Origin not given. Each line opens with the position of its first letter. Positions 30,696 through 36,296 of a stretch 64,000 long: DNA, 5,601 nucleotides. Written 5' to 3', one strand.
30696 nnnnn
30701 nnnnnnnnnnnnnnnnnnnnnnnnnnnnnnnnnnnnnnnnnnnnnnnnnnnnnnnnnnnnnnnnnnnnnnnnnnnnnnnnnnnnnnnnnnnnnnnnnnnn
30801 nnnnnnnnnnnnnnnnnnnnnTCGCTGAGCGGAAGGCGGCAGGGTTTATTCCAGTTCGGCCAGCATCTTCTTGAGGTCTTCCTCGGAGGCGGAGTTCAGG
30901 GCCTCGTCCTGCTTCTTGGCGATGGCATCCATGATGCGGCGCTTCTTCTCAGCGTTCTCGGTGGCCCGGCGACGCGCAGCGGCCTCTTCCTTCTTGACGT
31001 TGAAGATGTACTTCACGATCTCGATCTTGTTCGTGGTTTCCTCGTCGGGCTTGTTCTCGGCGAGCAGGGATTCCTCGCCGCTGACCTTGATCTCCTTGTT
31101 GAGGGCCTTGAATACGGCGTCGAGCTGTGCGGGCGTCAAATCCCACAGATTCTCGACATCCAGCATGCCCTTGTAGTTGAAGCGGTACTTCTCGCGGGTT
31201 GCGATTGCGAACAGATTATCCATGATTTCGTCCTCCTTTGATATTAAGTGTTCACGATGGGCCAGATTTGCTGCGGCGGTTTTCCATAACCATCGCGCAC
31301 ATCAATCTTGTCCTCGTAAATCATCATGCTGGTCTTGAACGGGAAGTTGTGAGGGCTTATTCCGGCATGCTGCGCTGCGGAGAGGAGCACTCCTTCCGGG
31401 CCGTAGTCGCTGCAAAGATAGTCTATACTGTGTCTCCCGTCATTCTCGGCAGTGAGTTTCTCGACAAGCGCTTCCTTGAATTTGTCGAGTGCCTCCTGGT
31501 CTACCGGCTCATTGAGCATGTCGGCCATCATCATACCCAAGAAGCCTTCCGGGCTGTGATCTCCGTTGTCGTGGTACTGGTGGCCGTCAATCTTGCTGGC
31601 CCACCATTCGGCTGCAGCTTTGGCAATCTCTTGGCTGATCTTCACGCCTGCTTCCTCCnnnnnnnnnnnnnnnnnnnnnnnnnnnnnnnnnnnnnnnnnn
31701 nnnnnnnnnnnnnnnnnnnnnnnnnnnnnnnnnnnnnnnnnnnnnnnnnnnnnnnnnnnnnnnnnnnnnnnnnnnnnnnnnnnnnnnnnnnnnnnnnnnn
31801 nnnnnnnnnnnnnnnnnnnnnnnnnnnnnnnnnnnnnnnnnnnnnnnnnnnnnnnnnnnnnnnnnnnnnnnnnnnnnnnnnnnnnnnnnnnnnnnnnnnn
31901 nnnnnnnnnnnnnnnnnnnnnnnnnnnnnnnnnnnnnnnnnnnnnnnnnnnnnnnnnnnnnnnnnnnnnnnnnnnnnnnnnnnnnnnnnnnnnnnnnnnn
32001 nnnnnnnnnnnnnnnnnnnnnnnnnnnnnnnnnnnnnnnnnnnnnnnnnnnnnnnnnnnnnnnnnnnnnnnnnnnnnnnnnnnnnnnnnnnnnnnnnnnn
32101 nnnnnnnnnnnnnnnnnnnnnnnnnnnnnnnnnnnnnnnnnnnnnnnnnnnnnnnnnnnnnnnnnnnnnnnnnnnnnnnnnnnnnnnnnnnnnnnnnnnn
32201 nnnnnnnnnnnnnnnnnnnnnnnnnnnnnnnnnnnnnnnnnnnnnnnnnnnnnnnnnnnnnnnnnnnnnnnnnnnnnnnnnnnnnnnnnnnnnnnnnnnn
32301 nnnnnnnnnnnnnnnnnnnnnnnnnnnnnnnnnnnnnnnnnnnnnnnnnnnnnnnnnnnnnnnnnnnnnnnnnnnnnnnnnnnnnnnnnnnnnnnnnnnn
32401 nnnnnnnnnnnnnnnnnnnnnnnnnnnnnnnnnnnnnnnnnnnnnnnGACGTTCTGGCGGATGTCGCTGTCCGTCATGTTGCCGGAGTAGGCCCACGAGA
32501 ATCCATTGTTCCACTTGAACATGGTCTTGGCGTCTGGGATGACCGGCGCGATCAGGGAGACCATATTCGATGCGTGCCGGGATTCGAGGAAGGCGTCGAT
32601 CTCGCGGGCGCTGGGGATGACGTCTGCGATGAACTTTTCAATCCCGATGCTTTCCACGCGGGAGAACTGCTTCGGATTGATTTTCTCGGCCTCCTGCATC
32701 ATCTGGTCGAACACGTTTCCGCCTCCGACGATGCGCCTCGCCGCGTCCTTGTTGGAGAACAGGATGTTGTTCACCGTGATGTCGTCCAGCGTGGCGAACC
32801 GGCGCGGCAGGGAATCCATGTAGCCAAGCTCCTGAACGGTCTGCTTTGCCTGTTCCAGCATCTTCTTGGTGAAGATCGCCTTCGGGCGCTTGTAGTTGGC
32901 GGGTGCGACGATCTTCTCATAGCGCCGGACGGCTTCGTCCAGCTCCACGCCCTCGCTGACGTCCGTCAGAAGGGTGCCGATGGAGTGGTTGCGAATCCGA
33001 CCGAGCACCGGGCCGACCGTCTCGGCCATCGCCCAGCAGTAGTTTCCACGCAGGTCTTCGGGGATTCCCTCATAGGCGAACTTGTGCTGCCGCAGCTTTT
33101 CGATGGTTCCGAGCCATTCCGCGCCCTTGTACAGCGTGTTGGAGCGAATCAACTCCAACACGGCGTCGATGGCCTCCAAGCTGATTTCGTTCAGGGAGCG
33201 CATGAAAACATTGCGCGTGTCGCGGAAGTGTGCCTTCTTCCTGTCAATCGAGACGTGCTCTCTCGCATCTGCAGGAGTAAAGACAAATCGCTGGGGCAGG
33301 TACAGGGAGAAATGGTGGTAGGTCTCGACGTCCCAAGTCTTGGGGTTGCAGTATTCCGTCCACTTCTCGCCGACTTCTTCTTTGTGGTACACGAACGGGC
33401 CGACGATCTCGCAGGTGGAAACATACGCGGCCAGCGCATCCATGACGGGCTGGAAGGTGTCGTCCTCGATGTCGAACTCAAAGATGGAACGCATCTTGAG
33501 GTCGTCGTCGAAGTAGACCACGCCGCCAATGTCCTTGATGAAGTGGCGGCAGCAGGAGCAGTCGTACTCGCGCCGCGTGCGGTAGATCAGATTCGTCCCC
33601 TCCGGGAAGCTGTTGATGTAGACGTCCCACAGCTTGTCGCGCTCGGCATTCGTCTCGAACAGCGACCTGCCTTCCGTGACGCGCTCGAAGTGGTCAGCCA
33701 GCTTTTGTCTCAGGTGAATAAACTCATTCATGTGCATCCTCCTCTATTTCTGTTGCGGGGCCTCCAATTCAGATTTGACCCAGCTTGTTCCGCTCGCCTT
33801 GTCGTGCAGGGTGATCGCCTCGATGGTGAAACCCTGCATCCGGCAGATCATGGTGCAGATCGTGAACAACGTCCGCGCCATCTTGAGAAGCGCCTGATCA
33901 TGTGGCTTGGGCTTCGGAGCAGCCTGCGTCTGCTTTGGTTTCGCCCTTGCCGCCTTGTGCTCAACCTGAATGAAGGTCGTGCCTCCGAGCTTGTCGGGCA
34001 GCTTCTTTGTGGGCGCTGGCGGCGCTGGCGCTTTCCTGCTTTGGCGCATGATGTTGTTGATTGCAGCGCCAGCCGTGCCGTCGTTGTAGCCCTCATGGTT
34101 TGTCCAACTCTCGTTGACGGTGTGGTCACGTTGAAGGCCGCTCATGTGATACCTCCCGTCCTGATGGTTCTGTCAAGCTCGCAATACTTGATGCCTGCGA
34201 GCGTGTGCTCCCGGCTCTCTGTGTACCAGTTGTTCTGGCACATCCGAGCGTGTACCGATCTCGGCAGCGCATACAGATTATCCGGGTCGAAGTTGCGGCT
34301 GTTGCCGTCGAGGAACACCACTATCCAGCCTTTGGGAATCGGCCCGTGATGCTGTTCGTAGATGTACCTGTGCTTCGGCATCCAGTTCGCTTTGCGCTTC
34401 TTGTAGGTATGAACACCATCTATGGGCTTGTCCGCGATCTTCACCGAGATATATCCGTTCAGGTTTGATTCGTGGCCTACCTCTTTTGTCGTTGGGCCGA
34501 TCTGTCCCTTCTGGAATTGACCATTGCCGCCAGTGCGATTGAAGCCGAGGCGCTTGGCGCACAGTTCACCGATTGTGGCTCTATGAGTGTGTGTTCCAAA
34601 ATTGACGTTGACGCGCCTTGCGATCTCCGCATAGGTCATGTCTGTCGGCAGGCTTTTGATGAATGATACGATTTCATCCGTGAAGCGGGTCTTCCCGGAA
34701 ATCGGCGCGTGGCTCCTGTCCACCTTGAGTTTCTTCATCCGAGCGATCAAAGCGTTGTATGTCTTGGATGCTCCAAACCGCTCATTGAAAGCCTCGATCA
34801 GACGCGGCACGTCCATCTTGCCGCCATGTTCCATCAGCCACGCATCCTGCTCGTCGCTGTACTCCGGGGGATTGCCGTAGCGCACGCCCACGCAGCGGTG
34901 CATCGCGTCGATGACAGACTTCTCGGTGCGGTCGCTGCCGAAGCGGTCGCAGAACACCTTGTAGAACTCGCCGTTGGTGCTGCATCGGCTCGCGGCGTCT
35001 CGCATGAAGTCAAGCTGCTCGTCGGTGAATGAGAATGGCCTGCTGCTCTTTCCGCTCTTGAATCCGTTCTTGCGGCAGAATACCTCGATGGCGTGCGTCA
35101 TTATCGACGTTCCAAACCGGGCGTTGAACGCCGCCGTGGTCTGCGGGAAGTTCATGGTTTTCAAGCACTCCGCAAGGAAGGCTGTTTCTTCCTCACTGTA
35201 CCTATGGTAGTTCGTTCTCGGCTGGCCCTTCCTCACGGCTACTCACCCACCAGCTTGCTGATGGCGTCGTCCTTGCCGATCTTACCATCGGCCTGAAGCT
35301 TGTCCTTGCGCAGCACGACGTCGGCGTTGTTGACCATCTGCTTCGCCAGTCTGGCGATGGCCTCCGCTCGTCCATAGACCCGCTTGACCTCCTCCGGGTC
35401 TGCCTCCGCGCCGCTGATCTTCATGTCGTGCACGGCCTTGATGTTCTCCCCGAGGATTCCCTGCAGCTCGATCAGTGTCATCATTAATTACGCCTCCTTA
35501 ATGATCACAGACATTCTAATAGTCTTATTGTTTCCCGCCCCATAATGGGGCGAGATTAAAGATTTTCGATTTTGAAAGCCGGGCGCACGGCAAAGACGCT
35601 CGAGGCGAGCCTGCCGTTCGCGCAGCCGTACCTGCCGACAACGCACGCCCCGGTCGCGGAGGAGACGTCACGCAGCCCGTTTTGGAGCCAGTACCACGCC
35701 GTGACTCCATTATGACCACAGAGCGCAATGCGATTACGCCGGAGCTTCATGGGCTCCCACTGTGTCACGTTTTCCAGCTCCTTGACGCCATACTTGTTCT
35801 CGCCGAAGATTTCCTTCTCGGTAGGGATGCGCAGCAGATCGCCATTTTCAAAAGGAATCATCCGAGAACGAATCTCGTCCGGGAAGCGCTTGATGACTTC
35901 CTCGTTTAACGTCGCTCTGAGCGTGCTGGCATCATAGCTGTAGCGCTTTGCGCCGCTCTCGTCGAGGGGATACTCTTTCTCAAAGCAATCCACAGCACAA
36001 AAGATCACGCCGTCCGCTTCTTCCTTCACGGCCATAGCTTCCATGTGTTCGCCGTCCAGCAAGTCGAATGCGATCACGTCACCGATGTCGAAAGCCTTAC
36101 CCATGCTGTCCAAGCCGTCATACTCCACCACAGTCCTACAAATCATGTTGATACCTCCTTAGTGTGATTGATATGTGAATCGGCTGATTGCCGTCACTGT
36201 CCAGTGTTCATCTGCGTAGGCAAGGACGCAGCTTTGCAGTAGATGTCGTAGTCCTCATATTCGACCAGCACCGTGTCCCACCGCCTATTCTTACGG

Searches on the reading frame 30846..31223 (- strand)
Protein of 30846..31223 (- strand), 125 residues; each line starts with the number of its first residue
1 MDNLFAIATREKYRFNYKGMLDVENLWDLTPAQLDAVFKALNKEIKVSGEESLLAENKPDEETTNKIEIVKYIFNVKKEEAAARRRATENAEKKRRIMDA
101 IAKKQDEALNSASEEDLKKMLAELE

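Call 24: search_protein_families(library=phrogs, proteins=[window:30846-31223:-], max_evalue=0.001)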
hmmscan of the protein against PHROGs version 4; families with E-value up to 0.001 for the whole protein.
window:30846-31223:- (125 aa): 1 family
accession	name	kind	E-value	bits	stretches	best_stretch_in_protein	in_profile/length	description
phrog_2018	-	unknown function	3.7e-38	131.6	1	1-124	2-132/132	-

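Call 25: search_protein_families(library=pfam, proteins=[window:30846-31223:-], max_evalue=0.001)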
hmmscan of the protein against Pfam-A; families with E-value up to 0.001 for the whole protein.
window:30846-31223:- (125 aa): 0 families

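Call 40: search_protein_families(library=pfam, proteins=[window:30846-31223:-], max_evalue=1)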
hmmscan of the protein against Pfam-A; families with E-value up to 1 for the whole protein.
window:30846-31223:- (125 aa): 2 families
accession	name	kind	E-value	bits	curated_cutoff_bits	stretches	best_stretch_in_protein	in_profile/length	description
PF06252.17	GemA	-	0.015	16.7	27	1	11-124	4-113/119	Bacteriophage Mu, GemA protein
PF16740.10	SKA2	-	0.031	14.5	30.1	1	24-103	8-77/110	Spindle and kinetochore-associated protein 2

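Call 68: search_solved_structures(query=A4, max_evalue=10, show_alignments=3)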
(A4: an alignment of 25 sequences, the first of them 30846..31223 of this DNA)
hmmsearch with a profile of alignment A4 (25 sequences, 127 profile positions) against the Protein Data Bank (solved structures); distinct sequences matched with E-value up to 10: 0.

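Call 69: find_homologous_proteins(query=A4, max_evalue=0.001)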
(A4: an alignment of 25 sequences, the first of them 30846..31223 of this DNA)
Query A4 (25 sequences) (125 aa, profile of the alignment): 995 proteins with E <= 0.001 among 5685 candidates; the best 120 are listed.
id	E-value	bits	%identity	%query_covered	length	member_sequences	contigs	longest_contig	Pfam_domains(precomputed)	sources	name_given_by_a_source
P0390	2.5e-48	181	53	100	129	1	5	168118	-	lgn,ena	-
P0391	9.0e-48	179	49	98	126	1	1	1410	-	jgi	jgi:hypothetical protein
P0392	1.8e-47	178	56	98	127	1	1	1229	-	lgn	-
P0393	3.6e-47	177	52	98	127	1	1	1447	-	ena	-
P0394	5.6e-47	177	55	98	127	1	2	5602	-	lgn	-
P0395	8.4e-47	176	53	98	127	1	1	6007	-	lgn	-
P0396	9.7e-47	176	55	100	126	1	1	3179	-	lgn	-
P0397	9.9e-47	176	53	98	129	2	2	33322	-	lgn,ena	-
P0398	1.2e-46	176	57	98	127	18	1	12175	-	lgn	-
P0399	1.8e-46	175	75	100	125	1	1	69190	-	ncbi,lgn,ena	-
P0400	2.7e-46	174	70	99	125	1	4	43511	-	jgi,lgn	jgi:hypothetical protein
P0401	3.3e-46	174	52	100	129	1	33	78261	-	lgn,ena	-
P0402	3.3e-46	174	51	94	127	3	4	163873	-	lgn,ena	-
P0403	3.6e-46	174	52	100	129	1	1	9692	-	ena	-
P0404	5.4e-46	173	52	98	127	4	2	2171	-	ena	-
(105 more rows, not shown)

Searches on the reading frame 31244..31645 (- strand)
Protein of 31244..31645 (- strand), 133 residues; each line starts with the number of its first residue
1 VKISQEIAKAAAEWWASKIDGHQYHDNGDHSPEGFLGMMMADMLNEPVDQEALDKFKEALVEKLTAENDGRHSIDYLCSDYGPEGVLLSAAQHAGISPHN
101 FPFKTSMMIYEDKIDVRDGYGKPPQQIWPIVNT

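Call 24: search_protein_families(library=phrogs, proteins=[window:31244-31645:-], max_evalue=0.001)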
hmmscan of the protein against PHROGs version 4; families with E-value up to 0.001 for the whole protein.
window:31244-31645:- (133 aa): 1 family
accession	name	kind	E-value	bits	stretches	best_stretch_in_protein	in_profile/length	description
phrog_8937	-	unknown function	2.8e-22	80.4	1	5-128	8-133/137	-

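Call 25: search_protein_families(library=pfam, proteins=[window:31244-31645:-], max_evalue=0.001)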
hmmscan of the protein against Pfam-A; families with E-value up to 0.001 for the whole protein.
window:31244-31645:- (133 aa): 0 families

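Call 40: search_protein_families(library=pfam, proteins=[window:31244-31645:-], max_evalue=1)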
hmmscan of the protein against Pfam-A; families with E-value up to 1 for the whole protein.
window:31244-31645:- (133 aa): 0 families

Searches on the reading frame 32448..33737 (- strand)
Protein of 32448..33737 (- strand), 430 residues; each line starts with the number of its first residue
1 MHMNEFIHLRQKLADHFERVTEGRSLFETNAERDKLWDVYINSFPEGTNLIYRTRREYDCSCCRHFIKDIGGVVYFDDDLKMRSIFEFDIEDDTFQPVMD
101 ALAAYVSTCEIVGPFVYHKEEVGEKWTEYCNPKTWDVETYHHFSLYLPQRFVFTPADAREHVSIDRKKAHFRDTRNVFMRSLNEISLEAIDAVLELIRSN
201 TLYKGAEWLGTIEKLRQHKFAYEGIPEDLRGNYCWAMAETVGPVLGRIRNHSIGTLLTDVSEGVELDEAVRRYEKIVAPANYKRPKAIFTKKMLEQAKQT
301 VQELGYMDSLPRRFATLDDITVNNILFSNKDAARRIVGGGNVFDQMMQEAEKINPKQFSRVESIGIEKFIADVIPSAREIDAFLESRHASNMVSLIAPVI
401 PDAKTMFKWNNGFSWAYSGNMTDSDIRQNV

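Call 73: predict_structure(alignment_id=A3)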
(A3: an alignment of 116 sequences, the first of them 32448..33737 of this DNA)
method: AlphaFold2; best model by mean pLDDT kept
length: 430 residues; sequences in the alignment: 116
mean_pLDDT: 83.6   pTM: 0.73
mean pLDDT of the five models: 83.6, 83.4, 83.0, 82.9, 82.3
residues with pLDDT >= 90: 258; 70-90: 79; 50-70: 39; < 50: 54
segments of 3 or more residues with pLDDT < 50: 321-336, 352-360, 382-393, 417-430
pLDDT, mean of each block of 10 residues (from residue 1): 87 98 97 98 91 78 98 98 98 97 98 98 97 95 97 91 95 98 98 93 95 98 98 98 97 98 95 96 83 80 83 55 41 48 62 44 74 80 41 60 77 56 38
secondary structure, 60 per line:
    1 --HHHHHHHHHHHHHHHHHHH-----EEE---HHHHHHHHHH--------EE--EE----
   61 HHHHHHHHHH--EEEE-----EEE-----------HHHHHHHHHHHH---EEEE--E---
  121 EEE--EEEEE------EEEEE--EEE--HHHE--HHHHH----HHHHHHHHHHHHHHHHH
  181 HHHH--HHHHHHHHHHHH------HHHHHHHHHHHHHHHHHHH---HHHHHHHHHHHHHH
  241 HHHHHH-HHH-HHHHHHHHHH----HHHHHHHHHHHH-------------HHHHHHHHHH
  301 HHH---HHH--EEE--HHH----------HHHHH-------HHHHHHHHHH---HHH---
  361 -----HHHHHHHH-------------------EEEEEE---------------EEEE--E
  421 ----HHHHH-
elements in order: H3-21 E27-29 H33-42 H61-70 E73-76 E82-84 H96-107 E111-114 E121-123 E126-130 E137-141 E144-146 H155-159 H164-184 H187-198 H205-223 H227-246 H252-261 H266-277 H291-303 E312-314 H330-334 H342-351 H366-373 E393-398 E414-417 H425-429

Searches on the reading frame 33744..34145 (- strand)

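Call 24: search_protein_families(library=phrogs, proteins=[window:33744-34145:-], max_evalue=0.001)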
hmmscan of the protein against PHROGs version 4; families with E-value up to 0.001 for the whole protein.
window:33744-34145:- (133 aa): 1 family
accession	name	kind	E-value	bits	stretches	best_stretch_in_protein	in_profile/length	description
phrog_6568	-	unknown function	8.3e-11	42.6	1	11-37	4-30/69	-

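Call 25: search_protein_families(library=pfam, proteins=[window:33744-34145:-], max_evalue=0.001)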
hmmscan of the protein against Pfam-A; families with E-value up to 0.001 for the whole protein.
window:33744-34145:- (133 aa): 0 families

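Call 40: search_protein_families(library=pfam, proteins=[window:33744-34145:-], max_evalue=1)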
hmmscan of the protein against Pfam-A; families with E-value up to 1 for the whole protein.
window:33744-34145:- (133 aa): 0 families

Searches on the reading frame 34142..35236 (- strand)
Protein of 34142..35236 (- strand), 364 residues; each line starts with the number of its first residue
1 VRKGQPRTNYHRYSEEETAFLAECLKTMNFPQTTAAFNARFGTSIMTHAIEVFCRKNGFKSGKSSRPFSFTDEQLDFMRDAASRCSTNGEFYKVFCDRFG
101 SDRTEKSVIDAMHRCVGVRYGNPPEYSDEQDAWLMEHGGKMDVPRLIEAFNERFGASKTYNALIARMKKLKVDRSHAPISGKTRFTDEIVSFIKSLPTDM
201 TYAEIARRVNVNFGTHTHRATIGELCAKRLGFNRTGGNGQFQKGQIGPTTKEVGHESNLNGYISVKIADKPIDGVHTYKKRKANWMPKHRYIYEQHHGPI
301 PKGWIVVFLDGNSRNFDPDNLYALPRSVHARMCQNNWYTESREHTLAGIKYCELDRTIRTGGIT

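Call 24: search_protein_families(library=phrogs, proteins=[window:34142-35236:-], max_evalue=0.001)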
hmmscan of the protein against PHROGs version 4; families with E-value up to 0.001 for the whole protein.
window:34142-35236:- (364 aa): 8 families
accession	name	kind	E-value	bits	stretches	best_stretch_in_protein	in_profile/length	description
phrog_1891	-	DNA, RNA and nucleotide metabolism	3.6e-56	191.4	2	181-359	48-238/255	HNH endonuclease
phrog_323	-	transcription regulation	3.1e-09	37.8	1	158-221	75-133/319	transcriptional regulator, D5-like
phrog_826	-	DNA, RNA and nucleotide metabolism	1.8e-07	32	1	278-335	102-160/281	HNH endonuclease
phrog_15471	-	DNA, RNA and nucleotide metabolism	4e-06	27.8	1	280-336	26-83/183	HNH endonuclease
phrog_99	-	DNA, RNA and nucleotide metabolism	5.7e-05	24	1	252-330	141-202/383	HNH endonuclease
phrog_59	-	DNA, RNA and nucleotide metabolism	0.00035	21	1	276-322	180-224/423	HNH endonuclease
phrog_959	-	DNA, RNA and nucleotide metabolism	0.00037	21.2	1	275-346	47-120/138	HNH endonuclease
phrog_7545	-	DNA, RNA and nucleotide metabolism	0.0009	20.5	0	198-345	17-145/160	HNH endonuclease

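Call 25: search_protein_families(library=pfam, proteins=[window:34142-35236:-], max_evalue=0.001)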
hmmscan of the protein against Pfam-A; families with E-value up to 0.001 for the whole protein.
window:34142-35236:- (364 aa): 1 family
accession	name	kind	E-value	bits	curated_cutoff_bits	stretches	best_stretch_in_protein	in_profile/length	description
PF13392.12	HNH_3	-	3.5e-15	55.8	24.8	1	288-331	3-46/46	HNH endonuclease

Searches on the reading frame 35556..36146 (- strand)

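Call 24: search_protein_families(library=phrogs, proteins=[window:35556-36146:-], max_evalue=0.001)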
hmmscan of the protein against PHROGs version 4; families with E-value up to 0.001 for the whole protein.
window:35556-36146:- (196 aa): 1 family
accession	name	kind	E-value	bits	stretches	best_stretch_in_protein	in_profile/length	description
phrog_21980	-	unknown function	5.3e-15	56.7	1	19-192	71-238/241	-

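Call 25: search_protein_families(library=pfam, proteins=[window:35556-36146:-], max_evalue=0.001)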
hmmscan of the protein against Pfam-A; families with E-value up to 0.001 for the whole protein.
window:35556-36146:- (196 aa): 1 family
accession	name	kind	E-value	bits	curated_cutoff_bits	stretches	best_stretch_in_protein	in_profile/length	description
PF19789.6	DUF6273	-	3.5e-07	30.7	23.5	1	57-194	20-171/172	Domain of unknown function (DUF6273)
